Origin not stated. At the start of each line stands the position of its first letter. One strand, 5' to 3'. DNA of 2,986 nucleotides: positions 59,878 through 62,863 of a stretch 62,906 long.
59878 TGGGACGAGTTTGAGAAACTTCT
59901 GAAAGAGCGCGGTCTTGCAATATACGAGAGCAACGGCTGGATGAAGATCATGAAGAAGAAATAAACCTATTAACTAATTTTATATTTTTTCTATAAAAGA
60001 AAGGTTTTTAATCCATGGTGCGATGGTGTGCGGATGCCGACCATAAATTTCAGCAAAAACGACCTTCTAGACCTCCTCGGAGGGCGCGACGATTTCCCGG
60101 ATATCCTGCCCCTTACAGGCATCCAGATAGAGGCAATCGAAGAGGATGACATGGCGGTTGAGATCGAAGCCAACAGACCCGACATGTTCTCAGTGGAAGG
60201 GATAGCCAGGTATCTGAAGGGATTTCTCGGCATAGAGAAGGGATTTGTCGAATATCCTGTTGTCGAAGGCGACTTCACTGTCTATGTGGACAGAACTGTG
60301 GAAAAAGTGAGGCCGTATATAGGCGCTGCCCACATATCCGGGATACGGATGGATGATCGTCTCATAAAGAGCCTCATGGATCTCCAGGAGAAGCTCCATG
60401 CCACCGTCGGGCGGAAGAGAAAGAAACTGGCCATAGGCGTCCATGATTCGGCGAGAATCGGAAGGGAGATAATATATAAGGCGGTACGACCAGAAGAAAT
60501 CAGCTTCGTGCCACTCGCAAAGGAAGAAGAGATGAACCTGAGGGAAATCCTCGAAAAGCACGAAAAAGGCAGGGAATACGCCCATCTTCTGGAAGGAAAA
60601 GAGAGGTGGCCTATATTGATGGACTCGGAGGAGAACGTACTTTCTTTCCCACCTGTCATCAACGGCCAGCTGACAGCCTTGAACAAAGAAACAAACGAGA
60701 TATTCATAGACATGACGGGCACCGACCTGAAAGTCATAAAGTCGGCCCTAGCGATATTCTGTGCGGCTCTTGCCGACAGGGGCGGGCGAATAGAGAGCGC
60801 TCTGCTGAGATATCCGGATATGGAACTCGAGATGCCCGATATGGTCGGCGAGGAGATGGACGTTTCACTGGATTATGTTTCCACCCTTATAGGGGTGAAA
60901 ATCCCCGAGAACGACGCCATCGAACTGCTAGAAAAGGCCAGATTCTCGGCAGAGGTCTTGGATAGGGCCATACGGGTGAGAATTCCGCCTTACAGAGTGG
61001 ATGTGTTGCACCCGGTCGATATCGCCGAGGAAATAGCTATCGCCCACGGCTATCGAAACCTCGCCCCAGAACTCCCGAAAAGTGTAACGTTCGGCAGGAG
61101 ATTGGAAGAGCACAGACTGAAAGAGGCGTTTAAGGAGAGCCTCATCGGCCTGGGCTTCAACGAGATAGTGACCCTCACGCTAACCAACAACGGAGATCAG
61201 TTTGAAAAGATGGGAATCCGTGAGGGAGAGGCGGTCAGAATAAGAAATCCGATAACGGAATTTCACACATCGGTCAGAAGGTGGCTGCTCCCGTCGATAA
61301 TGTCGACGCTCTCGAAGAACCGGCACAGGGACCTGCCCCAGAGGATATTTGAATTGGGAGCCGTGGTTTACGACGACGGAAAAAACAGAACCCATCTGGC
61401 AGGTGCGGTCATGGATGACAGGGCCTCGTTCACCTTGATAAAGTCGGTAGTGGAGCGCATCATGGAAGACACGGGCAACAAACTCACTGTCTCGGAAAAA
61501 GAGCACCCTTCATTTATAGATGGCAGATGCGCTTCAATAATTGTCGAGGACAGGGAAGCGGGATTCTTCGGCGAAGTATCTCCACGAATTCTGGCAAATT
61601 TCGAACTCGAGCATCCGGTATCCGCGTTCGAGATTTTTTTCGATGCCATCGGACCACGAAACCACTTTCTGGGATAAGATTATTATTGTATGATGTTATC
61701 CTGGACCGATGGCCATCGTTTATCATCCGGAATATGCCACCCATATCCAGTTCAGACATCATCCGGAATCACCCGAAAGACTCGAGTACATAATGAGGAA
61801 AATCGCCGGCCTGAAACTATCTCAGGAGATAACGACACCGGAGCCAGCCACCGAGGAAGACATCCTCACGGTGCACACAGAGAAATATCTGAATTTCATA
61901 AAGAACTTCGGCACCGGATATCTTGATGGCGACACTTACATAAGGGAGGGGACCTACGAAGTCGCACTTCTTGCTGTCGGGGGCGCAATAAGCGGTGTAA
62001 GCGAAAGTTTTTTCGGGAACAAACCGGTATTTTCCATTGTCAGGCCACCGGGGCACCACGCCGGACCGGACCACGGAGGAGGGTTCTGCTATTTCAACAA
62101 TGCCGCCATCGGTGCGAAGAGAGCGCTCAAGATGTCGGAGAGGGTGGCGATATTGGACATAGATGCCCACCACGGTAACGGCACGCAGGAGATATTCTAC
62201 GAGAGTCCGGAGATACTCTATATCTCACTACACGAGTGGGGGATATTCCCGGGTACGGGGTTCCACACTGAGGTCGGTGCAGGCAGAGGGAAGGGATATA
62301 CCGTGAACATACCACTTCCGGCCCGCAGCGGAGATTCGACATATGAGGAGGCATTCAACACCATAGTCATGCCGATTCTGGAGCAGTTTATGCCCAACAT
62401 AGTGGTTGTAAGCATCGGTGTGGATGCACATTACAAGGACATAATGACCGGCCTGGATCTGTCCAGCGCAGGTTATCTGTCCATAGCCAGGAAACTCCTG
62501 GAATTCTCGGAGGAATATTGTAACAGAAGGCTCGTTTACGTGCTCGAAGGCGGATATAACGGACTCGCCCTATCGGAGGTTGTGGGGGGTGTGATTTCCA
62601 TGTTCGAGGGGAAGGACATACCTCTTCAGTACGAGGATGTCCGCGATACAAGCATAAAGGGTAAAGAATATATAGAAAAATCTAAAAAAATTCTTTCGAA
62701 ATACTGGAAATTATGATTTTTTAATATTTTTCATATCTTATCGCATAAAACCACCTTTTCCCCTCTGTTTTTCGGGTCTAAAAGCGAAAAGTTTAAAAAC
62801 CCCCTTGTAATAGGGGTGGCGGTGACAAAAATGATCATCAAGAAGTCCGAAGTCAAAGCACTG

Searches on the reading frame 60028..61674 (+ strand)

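Call 40: search_protein_families(library=pfam, proteins=[window:60028-61674:+])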
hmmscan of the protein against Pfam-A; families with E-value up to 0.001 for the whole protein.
window:60028-61674:+ (549 aa): 4 families
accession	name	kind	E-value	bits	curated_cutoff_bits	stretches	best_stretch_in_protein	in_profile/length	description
PF17759.6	tRNA_synthFbeta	-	7.6e-44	150.2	22.4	1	348-536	4-212/214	Phenylalanyl tRNA synthetase beta chain CLM domain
PF03484.21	B5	-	5.5e-21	75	28.6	1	277-342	1-67/67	tRNA synthetase B5 domain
PF03483.22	B3_4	-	5.6e-08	33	29.3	1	108-238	30-133/174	B3/4 domain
PF18262.7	PhetRS_B1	-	3e-06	27.8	26.8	1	30-68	31-82/83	Phe-tRNA synthetase beta subunit B1 domain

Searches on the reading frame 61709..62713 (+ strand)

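Call 40: search_protein_families(library=pfam, proteins=[window:61709-62713:+])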
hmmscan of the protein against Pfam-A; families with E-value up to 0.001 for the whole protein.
window:61709-62713:+ (335 aa): 1 family
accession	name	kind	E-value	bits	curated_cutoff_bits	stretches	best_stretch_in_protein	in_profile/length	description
PF00850.24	Hist_deacetyl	-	3.9e-90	302.6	27.9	1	18-296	1-295/298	Histone deacetylase domain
